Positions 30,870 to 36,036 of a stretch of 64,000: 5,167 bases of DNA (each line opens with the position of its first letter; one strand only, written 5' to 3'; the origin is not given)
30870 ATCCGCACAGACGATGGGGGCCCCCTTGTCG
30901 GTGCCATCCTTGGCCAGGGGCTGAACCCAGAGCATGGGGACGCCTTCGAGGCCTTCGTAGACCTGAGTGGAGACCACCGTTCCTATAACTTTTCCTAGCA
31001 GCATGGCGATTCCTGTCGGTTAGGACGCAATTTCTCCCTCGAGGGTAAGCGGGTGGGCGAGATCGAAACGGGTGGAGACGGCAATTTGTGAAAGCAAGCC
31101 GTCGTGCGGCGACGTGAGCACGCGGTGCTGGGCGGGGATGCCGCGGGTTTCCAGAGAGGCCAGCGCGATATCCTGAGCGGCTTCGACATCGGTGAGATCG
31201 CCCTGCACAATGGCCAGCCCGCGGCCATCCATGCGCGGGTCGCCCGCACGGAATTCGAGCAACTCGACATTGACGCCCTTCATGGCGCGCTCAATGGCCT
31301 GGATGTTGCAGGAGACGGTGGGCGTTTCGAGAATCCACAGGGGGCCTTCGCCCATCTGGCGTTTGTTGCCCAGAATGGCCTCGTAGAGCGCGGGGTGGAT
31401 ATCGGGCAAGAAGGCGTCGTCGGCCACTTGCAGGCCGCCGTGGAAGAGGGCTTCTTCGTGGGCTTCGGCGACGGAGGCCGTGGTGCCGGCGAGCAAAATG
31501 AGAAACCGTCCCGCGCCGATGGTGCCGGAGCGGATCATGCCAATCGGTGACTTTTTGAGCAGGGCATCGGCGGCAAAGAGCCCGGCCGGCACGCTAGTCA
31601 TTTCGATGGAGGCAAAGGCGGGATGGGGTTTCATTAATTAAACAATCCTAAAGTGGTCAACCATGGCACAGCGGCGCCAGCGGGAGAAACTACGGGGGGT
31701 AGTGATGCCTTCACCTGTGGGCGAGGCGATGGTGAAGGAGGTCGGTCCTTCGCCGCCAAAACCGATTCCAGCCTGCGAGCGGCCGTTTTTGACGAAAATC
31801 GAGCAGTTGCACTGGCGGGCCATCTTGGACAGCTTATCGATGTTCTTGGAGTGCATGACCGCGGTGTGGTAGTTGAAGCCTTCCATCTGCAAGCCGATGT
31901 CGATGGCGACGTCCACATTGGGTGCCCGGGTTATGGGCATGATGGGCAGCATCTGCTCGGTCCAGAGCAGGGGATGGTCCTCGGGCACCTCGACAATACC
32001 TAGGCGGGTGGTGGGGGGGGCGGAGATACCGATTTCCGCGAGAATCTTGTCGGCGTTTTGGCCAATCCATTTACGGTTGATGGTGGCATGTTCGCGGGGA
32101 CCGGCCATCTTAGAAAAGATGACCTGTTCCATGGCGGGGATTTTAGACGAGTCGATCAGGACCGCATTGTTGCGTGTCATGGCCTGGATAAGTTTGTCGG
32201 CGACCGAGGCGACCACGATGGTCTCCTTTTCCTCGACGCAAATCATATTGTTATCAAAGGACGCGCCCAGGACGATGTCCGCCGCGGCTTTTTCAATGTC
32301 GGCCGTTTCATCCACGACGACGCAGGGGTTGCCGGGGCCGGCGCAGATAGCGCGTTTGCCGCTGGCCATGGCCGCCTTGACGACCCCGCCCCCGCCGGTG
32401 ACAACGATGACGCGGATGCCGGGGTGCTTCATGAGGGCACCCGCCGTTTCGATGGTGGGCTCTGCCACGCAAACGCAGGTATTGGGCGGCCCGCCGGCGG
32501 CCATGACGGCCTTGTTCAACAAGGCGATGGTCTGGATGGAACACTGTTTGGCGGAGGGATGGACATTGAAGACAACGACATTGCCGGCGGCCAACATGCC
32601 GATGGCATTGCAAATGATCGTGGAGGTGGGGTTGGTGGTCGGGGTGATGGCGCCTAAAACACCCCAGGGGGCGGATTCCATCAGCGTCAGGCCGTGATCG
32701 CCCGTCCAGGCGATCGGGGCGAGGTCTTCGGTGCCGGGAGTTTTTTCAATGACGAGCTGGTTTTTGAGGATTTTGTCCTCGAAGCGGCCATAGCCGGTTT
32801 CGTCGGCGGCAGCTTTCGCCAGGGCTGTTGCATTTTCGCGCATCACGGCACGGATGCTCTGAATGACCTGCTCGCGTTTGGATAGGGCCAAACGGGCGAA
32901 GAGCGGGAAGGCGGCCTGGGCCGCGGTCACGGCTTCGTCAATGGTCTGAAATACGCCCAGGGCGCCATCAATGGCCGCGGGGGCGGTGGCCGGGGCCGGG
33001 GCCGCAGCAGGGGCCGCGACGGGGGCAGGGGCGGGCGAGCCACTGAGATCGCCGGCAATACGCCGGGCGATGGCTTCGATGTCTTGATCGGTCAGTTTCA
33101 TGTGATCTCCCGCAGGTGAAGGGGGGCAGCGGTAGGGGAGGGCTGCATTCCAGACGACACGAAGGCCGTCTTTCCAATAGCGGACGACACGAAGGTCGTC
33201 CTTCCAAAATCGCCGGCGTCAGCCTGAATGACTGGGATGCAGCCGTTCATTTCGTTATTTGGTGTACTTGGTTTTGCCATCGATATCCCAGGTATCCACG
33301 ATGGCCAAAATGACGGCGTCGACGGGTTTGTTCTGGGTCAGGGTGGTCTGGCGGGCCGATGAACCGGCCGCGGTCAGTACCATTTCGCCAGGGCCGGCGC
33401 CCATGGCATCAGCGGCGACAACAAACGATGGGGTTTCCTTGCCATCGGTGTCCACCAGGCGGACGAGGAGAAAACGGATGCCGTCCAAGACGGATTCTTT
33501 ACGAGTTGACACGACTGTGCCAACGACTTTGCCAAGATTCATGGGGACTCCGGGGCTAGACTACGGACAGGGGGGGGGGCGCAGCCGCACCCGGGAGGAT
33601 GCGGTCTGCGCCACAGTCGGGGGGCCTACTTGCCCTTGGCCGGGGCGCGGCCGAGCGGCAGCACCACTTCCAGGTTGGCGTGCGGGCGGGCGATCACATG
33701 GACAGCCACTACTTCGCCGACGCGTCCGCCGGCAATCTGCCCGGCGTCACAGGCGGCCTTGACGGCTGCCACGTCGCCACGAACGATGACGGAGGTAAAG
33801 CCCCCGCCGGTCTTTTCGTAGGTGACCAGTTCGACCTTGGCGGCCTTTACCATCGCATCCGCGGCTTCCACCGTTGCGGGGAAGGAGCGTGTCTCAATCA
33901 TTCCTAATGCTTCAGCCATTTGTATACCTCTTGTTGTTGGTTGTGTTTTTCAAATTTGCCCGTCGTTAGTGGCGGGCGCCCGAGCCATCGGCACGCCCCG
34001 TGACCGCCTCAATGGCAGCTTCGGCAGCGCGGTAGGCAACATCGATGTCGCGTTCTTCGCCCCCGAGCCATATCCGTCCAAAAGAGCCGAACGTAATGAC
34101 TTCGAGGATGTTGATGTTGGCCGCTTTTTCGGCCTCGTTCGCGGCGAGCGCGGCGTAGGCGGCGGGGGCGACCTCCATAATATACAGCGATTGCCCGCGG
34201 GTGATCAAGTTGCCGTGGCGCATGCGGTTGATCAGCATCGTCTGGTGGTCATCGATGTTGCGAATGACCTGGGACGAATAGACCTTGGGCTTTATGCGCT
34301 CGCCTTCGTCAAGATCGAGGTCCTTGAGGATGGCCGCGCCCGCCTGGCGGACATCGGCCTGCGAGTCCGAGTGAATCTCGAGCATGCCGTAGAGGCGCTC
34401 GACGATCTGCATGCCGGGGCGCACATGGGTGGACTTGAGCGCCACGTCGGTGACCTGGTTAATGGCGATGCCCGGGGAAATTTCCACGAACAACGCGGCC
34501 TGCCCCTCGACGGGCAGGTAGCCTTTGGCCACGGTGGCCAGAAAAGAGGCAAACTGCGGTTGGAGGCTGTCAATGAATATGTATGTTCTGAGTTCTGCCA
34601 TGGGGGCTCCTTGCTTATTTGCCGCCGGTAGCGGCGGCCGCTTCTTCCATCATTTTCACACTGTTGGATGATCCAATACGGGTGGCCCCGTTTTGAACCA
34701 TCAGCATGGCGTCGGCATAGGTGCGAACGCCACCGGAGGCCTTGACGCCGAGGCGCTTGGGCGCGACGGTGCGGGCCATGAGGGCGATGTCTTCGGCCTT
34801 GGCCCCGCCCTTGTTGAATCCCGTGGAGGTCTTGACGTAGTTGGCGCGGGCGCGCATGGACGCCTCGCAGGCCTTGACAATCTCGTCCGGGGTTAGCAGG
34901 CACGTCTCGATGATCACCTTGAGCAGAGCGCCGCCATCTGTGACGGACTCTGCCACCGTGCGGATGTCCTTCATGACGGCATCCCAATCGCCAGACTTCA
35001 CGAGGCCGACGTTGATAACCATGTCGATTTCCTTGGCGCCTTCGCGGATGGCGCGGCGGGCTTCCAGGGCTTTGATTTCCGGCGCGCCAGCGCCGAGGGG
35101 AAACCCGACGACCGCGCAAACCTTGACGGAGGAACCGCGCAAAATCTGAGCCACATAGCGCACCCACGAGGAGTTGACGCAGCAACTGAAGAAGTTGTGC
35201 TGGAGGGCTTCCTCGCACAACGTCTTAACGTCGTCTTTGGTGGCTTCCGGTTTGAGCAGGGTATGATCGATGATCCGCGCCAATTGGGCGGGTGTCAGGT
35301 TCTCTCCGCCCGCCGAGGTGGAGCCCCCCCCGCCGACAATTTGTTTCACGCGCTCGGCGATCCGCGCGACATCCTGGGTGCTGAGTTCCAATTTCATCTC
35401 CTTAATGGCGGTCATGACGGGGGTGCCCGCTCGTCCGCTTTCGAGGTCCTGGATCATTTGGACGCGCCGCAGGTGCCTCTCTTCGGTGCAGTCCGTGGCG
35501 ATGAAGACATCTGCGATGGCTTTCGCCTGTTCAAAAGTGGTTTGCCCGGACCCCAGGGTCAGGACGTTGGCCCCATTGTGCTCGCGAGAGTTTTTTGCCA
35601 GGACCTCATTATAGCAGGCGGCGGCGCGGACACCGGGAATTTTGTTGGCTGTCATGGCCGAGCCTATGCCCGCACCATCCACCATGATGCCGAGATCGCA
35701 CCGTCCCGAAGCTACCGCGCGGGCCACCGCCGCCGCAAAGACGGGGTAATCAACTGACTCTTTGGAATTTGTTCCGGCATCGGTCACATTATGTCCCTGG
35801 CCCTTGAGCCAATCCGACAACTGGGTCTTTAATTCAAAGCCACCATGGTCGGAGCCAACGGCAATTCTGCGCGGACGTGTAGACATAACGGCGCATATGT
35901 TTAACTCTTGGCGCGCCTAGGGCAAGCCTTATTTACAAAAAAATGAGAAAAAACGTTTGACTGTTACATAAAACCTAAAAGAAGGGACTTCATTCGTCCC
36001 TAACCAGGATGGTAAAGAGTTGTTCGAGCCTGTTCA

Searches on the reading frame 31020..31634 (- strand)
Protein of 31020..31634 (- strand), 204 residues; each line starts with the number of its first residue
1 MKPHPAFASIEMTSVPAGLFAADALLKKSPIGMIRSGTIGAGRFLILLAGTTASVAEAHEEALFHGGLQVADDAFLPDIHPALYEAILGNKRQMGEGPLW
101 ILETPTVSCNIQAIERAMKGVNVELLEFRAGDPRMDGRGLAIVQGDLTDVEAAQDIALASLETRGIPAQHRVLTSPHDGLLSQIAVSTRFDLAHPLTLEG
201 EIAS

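Call 83: search_protein_families(library=pfam, proteins=[window:31020-31634:-], max_evalue=0.00001)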
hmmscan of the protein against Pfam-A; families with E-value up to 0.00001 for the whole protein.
window:31020-31634:- (204 aa): 1 family
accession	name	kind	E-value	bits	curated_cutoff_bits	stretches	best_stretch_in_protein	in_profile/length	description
PF00936.24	BMC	-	2.9e-18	66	24.5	2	6-67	1-63/75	BMC domain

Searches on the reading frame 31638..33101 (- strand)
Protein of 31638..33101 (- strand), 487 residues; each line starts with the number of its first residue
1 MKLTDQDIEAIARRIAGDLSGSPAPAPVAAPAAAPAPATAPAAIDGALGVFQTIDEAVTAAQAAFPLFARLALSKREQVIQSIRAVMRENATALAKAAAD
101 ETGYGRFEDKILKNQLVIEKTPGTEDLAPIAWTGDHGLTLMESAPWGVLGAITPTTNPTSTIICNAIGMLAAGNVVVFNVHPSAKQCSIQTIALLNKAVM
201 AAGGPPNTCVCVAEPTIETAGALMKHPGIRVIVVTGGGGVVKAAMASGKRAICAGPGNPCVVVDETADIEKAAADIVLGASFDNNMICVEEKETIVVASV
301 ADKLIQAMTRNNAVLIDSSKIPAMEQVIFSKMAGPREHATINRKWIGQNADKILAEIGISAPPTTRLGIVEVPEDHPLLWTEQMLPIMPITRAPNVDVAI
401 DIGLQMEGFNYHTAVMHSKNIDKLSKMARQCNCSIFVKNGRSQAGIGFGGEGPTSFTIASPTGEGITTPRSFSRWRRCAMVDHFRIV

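Call 83: search_protein_families(library=pfam, proteins=[window:31638-33101:-], max_evalue=0.00001)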
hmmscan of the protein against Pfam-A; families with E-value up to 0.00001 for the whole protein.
window:31638-33101:- (487 aa): 1 family
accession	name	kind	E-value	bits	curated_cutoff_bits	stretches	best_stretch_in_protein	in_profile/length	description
PF00171.27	Aldedh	-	1.8e-32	112.9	23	1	49-452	26-439/461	Aldehyde dehydrogenase family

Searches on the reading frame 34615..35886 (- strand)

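Call 98: search_protein_families(library=pfam, proteins=[window:34615-35886:-], max_evalue=0.00001)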
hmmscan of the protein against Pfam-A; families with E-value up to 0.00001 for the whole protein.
window:34615-35886:- (423 aa): 2 families
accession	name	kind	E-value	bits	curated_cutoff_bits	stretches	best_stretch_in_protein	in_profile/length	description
PF02502.23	LacAB_rpiB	-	3e-49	167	24.7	1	8-145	1-138/138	Ribose/Galactose Isomerase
PF01791.15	DeoC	-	4.5e-13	49.8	23.8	1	206-398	6-217/229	DeoC/LacD family aldolase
